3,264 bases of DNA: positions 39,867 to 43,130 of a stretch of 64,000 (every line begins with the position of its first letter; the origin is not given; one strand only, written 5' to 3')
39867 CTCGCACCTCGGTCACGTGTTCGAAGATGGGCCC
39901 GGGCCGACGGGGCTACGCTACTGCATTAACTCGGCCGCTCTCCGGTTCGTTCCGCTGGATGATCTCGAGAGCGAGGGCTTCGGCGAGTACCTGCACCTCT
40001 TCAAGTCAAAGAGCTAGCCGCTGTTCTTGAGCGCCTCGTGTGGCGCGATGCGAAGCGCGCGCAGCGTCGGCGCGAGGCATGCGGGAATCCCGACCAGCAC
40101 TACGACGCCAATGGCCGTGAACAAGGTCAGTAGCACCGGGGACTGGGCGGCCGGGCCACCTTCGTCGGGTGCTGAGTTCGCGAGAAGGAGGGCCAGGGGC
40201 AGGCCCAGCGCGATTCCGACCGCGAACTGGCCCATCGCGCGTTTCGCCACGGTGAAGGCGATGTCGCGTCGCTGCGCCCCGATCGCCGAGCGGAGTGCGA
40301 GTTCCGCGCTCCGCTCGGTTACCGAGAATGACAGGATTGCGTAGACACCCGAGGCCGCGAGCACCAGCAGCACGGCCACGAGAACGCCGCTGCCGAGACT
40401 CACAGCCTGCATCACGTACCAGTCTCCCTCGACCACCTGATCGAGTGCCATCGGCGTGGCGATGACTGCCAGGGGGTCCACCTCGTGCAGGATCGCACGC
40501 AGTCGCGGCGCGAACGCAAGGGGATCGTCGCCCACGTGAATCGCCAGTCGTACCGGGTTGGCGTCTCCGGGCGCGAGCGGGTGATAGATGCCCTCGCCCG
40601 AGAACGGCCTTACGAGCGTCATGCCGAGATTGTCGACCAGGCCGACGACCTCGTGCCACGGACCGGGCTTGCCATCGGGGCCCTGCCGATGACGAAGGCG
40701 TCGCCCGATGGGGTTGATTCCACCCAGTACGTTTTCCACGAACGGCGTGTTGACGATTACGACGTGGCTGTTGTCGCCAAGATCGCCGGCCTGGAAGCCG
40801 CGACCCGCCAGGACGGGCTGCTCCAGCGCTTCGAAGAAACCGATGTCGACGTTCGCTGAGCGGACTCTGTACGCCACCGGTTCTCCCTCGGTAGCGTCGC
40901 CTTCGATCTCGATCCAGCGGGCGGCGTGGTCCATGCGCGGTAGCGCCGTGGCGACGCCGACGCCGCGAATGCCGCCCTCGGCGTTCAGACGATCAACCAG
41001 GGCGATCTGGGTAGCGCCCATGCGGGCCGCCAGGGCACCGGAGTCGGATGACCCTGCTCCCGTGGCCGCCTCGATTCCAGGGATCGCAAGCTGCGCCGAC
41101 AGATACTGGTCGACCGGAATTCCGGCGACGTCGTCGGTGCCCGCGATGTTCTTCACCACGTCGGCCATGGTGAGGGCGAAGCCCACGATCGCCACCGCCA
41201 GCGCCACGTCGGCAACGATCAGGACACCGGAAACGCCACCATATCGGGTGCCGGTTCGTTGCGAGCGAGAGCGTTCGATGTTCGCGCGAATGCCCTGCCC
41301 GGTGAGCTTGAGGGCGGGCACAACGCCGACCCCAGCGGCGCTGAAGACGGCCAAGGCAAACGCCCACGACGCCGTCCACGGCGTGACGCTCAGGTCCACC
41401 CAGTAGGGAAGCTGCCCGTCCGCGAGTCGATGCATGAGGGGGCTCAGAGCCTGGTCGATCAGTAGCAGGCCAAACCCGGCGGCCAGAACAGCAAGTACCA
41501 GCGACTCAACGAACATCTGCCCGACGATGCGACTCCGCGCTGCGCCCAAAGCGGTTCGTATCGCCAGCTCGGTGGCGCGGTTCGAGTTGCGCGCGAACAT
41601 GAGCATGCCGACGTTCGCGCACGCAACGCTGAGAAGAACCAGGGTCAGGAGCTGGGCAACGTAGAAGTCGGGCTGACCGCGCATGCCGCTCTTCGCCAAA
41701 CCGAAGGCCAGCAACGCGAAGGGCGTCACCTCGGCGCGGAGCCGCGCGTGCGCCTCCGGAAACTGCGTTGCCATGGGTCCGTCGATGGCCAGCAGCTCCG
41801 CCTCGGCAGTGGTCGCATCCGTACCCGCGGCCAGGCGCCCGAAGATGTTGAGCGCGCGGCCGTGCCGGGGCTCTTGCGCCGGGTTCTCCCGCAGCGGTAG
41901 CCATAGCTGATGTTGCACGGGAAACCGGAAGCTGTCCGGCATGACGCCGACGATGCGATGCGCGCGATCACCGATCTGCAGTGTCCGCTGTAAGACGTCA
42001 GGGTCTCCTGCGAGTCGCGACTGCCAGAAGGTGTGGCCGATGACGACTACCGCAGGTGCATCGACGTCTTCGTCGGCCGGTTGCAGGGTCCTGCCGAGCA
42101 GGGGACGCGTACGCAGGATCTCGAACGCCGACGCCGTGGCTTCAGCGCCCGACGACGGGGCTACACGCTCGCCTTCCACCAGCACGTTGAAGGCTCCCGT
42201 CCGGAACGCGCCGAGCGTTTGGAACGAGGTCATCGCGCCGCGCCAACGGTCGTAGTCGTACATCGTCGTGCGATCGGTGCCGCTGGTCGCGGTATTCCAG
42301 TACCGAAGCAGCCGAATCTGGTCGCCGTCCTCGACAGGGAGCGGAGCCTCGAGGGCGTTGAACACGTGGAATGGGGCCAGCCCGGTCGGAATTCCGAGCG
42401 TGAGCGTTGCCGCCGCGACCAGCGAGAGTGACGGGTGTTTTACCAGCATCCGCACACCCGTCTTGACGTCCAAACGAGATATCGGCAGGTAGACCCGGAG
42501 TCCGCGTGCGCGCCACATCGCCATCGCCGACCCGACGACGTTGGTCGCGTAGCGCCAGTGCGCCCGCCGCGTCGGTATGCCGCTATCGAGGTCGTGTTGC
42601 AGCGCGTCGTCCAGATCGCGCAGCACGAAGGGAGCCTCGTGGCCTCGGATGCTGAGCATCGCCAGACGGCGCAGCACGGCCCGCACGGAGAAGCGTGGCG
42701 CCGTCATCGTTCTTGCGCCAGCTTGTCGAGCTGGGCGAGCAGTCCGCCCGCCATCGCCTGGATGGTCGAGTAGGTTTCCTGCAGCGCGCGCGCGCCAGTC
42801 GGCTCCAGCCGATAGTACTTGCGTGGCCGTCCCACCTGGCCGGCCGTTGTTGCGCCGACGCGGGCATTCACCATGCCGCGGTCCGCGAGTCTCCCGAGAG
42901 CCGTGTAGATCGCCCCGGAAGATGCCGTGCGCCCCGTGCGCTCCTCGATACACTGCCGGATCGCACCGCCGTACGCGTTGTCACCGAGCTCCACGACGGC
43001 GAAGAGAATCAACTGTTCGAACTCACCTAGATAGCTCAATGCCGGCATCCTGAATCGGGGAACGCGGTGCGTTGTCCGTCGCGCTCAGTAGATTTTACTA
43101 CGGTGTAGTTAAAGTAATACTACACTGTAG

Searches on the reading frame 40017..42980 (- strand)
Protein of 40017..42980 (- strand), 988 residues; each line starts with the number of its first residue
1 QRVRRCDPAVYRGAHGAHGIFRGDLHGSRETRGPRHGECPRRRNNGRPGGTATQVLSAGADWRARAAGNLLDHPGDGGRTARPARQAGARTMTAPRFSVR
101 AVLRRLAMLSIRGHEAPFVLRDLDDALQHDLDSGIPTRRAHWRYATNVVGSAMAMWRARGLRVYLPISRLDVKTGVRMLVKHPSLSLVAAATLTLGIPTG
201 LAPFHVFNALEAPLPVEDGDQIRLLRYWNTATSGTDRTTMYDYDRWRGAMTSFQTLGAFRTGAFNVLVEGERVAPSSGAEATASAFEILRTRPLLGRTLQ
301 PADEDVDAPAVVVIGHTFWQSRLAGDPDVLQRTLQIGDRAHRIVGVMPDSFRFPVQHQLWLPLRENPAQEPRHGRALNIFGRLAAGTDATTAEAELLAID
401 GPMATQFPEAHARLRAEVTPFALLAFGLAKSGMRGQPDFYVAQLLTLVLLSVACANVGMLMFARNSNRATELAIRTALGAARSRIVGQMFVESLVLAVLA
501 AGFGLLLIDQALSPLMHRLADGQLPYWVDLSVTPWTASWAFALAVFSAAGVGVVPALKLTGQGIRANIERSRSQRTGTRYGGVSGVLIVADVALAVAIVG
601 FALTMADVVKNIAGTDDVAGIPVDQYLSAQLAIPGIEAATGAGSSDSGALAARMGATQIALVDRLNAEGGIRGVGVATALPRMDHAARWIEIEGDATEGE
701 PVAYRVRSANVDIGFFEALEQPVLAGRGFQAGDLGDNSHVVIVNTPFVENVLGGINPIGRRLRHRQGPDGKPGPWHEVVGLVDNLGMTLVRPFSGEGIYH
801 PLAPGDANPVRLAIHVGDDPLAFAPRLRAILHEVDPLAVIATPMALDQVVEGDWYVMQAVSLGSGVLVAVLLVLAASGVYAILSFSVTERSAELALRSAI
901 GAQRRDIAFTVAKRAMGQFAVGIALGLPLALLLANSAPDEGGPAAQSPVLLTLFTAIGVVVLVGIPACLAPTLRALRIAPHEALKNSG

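Call 27: search_protein_families(library=pfam, proteins=[window:40017-42980:-], max_evalue=0.0001)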
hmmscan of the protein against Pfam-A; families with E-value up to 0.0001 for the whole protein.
window:40017-42980:- (988 aa): 2 families
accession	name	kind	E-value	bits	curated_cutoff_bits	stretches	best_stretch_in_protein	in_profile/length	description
PF12704.14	MacB_PCD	-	6.5e-22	79.3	27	2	237-397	53-205/207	MacB-like periplasmic core domain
PF02687.27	FtsX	-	7.1e-19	68.5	25.5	2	866-980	2-120/120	FtsX-like permease C-terminal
